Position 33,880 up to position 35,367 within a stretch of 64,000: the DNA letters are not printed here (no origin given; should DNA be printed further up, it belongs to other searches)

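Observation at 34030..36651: Second copy of the ASRT-like / M24 / amidohydrolase-superfamily module, reshuffled and under a divergent AraC regulator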

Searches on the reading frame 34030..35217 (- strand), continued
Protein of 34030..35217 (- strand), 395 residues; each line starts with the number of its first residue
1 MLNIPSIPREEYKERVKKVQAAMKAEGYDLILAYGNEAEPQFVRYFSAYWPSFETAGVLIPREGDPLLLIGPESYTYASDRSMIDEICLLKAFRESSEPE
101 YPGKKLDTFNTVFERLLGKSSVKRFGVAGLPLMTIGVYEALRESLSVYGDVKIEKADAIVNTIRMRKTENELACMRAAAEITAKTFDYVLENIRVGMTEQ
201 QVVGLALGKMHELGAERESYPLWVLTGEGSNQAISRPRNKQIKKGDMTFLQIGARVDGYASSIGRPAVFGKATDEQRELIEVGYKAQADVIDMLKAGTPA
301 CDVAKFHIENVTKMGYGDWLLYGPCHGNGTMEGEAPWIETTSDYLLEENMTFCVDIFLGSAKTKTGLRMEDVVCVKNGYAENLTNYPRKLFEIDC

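Call 17: find_homologous_proteins(query=window:34030-35217:-, max_evalue=1e-20)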
Query window:34030-35217:- (395 aa): 1574 proteins with E <= 1e-20 among 7057 candidates; the best 120 are listed.
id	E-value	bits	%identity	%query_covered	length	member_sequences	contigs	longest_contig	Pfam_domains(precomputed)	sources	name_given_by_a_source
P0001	2.4e-265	898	100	100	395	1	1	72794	PF01321.25,PF00557.30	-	-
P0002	4.1e-258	874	97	100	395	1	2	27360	PF01321.25,PF00557.30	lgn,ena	-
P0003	2.6e-246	835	92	100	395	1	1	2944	PF01321.25,PF00557.30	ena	-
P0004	4.3e-243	824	91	100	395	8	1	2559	PF01321.25,PF00557.30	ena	-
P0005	8.8e-238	807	88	100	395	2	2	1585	PF01321.25,PF00557.30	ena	-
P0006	1.2e-235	800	89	100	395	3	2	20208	PF01321.25,PF00557.30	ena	-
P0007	6.7e-234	794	88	100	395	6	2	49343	PF01321.25,PF00557.30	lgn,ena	-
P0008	1.2e-232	790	89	100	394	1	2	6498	PF01321.25,PF00557.30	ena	-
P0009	4.8e-232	788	87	100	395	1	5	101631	PF01321.25,PF00557.30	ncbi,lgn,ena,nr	ncbi:MAG: aminopeptidase P family protein [Clostridia bacterium]|nr:aminopeptidase P family protein 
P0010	4.9e-232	788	88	99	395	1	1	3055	PF01321.25,PF00557.30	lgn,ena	-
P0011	4.9e-232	788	88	99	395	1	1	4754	PF01321.25,PF00557.30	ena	-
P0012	7.9e-232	787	87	100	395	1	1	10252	PF01321.25,PF00557.30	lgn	-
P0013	9.2e-232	787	88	99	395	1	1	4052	PF01321.25,PF00557.30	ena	-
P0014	4.3e-231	785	87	100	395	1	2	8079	PF01321.25,PF00557.30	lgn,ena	-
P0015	4.5e-231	785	86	100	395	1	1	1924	PF01321.25,PF00557.30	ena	-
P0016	5.8e-231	784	86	100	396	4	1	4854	PF01321.25,PF00557.30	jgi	-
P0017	8.2e-231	784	86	100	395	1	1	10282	PF01321.25,PF00557.30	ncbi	-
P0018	9.8e-231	784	86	100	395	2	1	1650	PF01321.25,PF00557.30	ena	-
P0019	2.2e-230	783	87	99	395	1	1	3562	PF01321.25,PF00557.30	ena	-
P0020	2.7e-230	782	87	100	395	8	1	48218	PF01321.25,PF00557.30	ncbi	-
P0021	5.1e-230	781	88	100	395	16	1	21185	PF01321.25,PF00557.30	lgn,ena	-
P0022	7.9e-230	781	87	99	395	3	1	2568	PF01321.25,PF00557.30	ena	-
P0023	1.0e-229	780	86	100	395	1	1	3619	PF01321.25,PF00557.30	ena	-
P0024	2.1e-229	779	86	100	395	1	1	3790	PF01321.25,PF00557.30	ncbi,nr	ncbi:MAG: aminopeptidase P family protein [Clostridia bacterium]|nr:aminopeptidase P family protein 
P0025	2.9e-229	779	87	99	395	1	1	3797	PF01321.25,PF00557.30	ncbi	-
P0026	4.9e-229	778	86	100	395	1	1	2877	PF01321.25,PF00557.30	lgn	-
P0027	6.2e-229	778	87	100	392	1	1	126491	PF01321.25,PF00557.30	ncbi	-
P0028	7.0e-229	778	87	100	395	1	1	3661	PF01321.25,PF00557.30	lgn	-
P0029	1.5e-228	777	87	100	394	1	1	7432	PF01321.25,PF00557.30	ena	-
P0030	1.8e-228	776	86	100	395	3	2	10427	PF01321.25,PF00557.30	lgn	-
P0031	3.7e-228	775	85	99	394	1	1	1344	PF01321.25,PF00557.30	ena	-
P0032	3.8e-228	775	87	100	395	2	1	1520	PF01321.25,PF00557.30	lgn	-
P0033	5.2e-228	775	87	100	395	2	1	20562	PF01321.25,PF00557.30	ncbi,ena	-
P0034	5.3e-228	775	86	100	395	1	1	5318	PF01321.25,PF00557.30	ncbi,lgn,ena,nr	ncbi:MAG: aminopeptidase P family protein [Clostridia bacterium]|nr:aminopeptidase P family protein 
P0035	6.9e-228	774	86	99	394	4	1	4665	PF01321.25,PF00557.30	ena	-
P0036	9.2e-228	774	87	100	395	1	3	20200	PF01321.25,PF00557.30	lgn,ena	-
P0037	9.5e-228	774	86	100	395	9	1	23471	PF01321.25,PF00557.30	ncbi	-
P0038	1.4e-227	773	90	94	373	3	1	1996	PF01321.25,PF00557.30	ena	-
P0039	1.7e-227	773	86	100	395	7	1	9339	PF01321.25,PF00557.30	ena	-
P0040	1.7e-227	773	87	100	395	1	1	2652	PF01321.25,PF00557.30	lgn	-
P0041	2.4e-227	773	86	100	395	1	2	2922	PF01321.25,PF00557.30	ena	-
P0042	4.6e-227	772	87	100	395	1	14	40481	PF01321.25,PF00557.30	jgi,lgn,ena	-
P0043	4.9e-227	772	86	100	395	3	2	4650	PF01321.25,PF00557.30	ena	-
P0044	5.9e-227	771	85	100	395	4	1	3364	PF01321.25,PF00557.30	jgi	-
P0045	8.1e-227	771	85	100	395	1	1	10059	PF01321.25,PF00557.30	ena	-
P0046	1.1e-226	770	85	100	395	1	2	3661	PF01321.25,PF00557.30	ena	-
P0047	1.2e-226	770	85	100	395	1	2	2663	PF01321.25,PF00557.30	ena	-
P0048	2.1e-226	769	85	100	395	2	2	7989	PF01321.25,PF00557.30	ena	-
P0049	2.4e-226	769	86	100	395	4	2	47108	PF01321.25,PF00557.30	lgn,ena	-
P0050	4.3e-226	768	85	100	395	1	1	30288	PF01321.25,PF00557.30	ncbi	-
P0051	4.5e-226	768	85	100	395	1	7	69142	PF01321.25,PF00557.30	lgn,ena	-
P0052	7.7e-226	768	85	100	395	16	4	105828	PF01321.25,PF00557.30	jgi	-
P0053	7.9e-226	768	86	100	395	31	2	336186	PF01321.25,PF00557.30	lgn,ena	-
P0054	1.3e-225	767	86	100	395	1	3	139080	PF01321.25,PF00557.30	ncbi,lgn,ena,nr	ncbi:MAG: aminopeptidase P family protein [Clostridia bacterium]|nr:aminopeptidase P family protein 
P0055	1.8e-225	766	87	99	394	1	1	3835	PF01321.25,PF00557.30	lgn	-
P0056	2.1e-225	766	85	100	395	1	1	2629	PF01321.25,PF00557.30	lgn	-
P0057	3.5e-225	765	85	100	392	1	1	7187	PF01321.25,PF00557.30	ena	-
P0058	5.3e-225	765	84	100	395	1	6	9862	PF01321.25,PF00557.30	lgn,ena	-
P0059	5.8e-225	765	85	100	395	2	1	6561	PF01321.25,PF00557.30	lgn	-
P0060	6.5e-225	765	85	100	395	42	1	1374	PF01321.25,PF00557.30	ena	-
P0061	7.5e-225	764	84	100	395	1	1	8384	PF01321.25,PF00557.30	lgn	-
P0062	7.6e-225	764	84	100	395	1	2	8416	PF01321.25,PF00557.30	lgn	-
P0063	1.0e-224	764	85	100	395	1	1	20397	PF01321.25,PF00557.30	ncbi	-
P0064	1.0e-224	764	86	100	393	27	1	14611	PF01321.25,PF00557.30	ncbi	-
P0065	1.4e-224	764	86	100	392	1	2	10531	PF01321.25,PF00557.30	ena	-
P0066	1.7e-224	763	86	100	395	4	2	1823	PF01321.25,PF00557.30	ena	-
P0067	1.8e-224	763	84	100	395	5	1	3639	PF01321.25,PF00557.30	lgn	-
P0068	2.0e-224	763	84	100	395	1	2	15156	PF01321.25,PF00557.30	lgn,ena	-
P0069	2.1e-224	763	85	100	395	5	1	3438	PF01321.25,PF00557.30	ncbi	-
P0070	2.5e-224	763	86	100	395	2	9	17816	PF01321.25,PF00557.30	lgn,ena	-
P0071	2.6e-224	763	85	100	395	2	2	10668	PF01321.25,PF00557.30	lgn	-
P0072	2.7e-224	763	85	100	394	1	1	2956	PF01321.25,PF00557.30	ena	-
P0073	2.7e-224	763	85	100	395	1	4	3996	PF01321.25,PF00557.30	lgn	-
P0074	3.3e-224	762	85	100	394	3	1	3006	PF01321.25,PF00557.30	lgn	-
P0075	3.6e-224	762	83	100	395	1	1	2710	PF01321.25,PF00557.30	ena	-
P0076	3.6e-224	762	84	100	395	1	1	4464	PF01321.25,PF00557.30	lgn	-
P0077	3.7e-224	762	84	100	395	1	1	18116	PF01321.25,PF00557.30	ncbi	-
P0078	4.0e-224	762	85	100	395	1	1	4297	PF01321.25,PF00557.30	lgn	-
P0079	5.2e-224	762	84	100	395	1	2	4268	PF01321.25,PF00557.30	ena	-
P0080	9.6e-224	761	85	100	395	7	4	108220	PF01321.25,PF00557.30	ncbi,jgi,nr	ncbi:MAG: aminopeptidase P family protein [Ruminococcaceae bacterium]|nr:aminopeptidase P family pro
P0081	1.0e-223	761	85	100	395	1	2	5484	PF01321.25,PF00557.30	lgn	-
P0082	1.1e-223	761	84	100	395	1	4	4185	PF01321.25,PF00557.30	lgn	-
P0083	1.7e-223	760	84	100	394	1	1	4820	PF01321.25,PF00557.30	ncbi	-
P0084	1.7e-223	760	85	100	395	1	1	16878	PF01321.25,PF00557.30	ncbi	-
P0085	1.7e-223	760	85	100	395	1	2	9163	PF01321.25,PF00557.30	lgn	-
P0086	2.5e-223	759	84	100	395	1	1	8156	PF01321.25,PF00557.30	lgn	-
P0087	2.7e-223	759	85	100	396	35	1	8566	PF01321.25,PF00557.30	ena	-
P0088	4.5e-223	759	84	100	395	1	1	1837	PF01321.25,PF00557.30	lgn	-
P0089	7.0e-223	758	85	100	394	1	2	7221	PF01321.25,PF00557.30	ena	-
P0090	8.8e-223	758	83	100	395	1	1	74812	PF01321.25,PF00557.30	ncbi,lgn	-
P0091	1.5e-222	757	85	100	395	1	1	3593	PF01321.25,PF00557.30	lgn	-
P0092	1.9e-222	756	84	100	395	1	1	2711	PF01321.25,PF00557.30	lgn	-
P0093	2.1e-222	756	83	100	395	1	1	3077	PF01321.25,PF00557.30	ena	-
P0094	2.2e-222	756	84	100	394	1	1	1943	PF01321.25,PF00557.30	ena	-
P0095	2.6e-222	756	84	100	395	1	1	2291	PF01321.25,PF00557.30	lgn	-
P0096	8.6e-222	754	85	100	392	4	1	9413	PF01321.25,PF00557.30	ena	-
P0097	1.6e-221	753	83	100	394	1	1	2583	PF01321.25,PF00557.30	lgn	-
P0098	2.6e-221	753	84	100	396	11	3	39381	PF01321.25,PF00557.30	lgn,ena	-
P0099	3.9e-221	752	85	100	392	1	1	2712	PF01321.25,PF00557.30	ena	-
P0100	9.4e-221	751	83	100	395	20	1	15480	PF01321.25,PF00557.30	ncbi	-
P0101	1.1e-220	751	83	100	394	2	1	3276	PF01321.25,PF00557.30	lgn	-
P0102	1.1e-220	751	84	100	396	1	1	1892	PF01321.25,PF00557.30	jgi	jgi:Xaa-Pro aminopeptidase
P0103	1.2e-220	751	84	100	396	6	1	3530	PF01321.25,PF00557.30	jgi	-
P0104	1.2e-220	750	84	100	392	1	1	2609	PF01321.25,PF00557.30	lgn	-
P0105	1.6e-220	750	84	100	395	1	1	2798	PF01321.25,PF00557.30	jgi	jgi:Xaa-Pro aminopeptidase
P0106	1.6e-220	750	84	100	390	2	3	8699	PF01321.25,PF00557.30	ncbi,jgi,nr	ncbi:MAG: aminopeptidase P family protein [Ruminococcaceae bacterium]|nr:aminopeptidase P family pro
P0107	1.7e-220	750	84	100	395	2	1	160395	PF01321.25,PF00557.30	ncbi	-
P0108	2.9e-220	749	84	100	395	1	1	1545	PF01321.25,PF00557.30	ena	-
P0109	4.9e-220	749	84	100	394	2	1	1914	PF01321.25,PF00557.30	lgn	-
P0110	5.8e-220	748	84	100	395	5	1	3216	PF01321.25,PF00557.30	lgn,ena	-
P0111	5.8e-220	748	84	100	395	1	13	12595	PF01321.25,PF00557.30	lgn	-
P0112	6.5e-220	748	82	100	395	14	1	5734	PF01321.25,PF00557.30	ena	-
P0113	7.2e-220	748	83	100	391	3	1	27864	PF01321.25,PF00557.30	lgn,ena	-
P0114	9.2e-220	748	83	100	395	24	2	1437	PF01321.25,PF00557.30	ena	-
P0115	1.1e-219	747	84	100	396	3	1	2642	PF01321.25,PF00557.30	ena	-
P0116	1.1e-219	747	83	100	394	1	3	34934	PF01321.25,PF00557.30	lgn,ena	-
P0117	1.2e-219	747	84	100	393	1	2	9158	PF01321.25,PF00557.30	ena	-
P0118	1.3e-219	747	83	100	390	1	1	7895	PF01321.25,PF00557.30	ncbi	-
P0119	1.5e-219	747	84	100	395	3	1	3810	PF01321.25,PF00557.30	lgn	-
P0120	1.8e-219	747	84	100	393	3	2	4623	PF01321.25,PF00557.30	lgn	-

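Call 18: find_encoding_contigs(protein=P0009, flank=10000, max_places=4)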
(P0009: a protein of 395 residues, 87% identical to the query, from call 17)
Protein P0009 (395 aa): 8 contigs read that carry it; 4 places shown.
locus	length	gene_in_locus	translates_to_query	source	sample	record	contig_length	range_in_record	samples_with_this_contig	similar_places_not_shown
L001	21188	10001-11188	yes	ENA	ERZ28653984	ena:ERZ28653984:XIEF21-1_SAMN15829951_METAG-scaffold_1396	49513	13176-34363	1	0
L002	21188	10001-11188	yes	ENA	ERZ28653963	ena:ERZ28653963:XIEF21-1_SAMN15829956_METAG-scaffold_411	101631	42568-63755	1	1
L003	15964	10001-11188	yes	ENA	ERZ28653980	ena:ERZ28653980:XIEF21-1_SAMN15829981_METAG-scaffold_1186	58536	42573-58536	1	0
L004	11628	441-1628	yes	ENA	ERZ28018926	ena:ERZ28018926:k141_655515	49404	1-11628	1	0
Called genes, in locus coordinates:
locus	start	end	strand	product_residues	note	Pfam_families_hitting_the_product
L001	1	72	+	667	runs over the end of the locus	PF00884:Sulfatase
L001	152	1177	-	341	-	PF13240:Zn_Ribbon_1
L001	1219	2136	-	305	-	PF01757:Acyl_transf_3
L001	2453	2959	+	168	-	PF00583:Acetyltransf_1, PF13673:Acetyltransf_10, PF13508:Acetyltransf_7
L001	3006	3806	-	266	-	PF12833:HTH_18, PF00165:HTH_AraC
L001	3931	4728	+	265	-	-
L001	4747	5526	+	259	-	-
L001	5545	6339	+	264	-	-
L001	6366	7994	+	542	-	PF00933:Glyco_hydro_3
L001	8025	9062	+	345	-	PF02126:PTE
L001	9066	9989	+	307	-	-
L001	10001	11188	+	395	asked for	PF01321:Creatinase_N, PF00557:Peptidase_M24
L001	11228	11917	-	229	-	PF00037:Fer4 (weak), PF12797:Fer4_2 (weak), PF12837:Fer4_6, PF13237:Fer4_10 (weak), PF14697:Fer4_21, PF25160:LdpA_Fe-S-bd (faint), PF12838:Fer4_7, PF27217:AF_0155, +1 more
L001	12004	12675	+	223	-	PF00027:cNMP_binding, PF13545:HTH_Crp_2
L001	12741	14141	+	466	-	PF04616:Glyco_hydro_43, PF03422:CBM_6 (weak)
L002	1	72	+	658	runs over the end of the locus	PF00884:Sulfatase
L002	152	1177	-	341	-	PF13240:Zn_Ribbon_1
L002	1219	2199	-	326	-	PF01757:Acyl_transf_3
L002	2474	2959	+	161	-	PF00583:Acetyltransf_1, PF13673:Acetyltransf_10, PF13508:Acetyltransf_7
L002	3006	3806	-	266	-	PF12833:HTH_18, PF00165:HTH_AraC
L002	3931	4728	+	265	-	-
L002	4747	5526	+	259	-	-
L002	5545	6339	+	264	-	-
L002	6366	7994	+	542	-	PF00933:Glyco_hydro_3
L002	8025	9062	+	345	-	PF02126:PTE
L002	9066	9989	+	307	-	-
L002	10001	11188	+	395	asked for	PF01321:Creatinase_N, PF00557:Peptidase_M24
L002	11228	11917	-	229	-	PF00037:Fer4 (weak), PF12797:Fer4_2 (weak), PF12837:Fer4_6, PF13237:Fer4_10 (weak), PF14697:Fer4_21, PF25160:LdpA_Fe-S-bd (faint), PF12838:Fer4_7, PF27217:AF_0155, +1 more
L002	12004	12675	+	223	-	PF00027:cNMP_binding, PF13545:HTH_Crp_2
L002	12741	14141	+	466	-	PF04616:Glyco_hydro_43, PF03422:CBM_6 (weak)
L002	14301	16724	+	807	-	PF07833:Cu_amine_oxidN1, PF01522:Polysacc_deac_1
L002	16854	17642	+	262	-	PF03009:GDPD (weak)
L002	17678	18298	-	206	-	PF00657:Lipase_GDSL, PF04311:DUF459 (weak), PF13472:Lipase_GDSL_2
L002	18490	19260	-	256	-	PF01663:Phosphodiest, PF01676:Metalloenzyme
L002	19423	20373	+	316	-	PF01564:Spermine_synth (faint)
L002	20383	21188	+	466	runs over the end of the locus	PF01546:Peptidase_M20, PF07687:M20_dimer (faint)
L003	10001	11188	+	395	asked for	PF01321:Creatinase_N, PF00557:Peptidase_M24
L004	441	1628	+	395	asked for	PF01321:Creatinase_N, PF00557:Peptidase_M24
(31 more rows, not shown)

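Call 23: search_protein_families(library=pfam, proteins=[L002:3931-4728:+, L002:9066-9989:+], max_evalue=0.1)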
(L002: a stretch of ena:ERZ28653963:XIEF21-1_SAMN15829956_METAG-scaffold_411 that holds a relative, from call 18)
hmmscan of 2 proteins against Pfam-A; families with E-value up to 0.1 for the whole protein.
L002:3931-4728:+ (265 aa): 0 families

L002:9066-9989:+ (307 aa): 0 families

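Call 27: search_protein_representatives(protein=window:34030-35217:-)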
Query: 395 residues. Proteins with E-value up to 0.001 (for the whole library): 11360; up to 1e-10: 4247; up to 1e-30: 91. The best 150 are listed.
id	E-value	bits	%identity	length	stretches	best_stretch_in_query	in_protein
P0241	1.7e-149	514.7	60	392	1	6-393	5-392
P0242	4.4e-123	427.7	52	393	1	4-391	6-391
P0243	2.2e-107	376.0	49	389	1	5-389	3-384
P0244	1.1e-106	373.7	46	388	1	5-390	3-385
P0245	1.4e-106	373.3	48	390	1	7-390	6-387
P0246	7.1e-94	331.5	45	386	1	9-390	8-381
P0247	1.3e-86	307.6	43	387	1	7-391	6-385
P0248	1.7e-86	307.3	62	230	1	166-392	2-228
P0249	2.0e-85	303.7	40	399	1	3-388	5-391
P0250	1.2e-84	301.1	42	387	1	6-394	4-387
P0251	1.8e-79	284.2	50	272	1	123-392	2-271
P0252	4.8e-79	282.7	42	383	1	6-391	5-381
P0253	3.0e-73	263.7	47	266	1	5-269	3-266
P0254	5.3e-71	256.2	39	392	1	6-383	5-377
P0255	7.5e-66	239.3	38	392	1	2-393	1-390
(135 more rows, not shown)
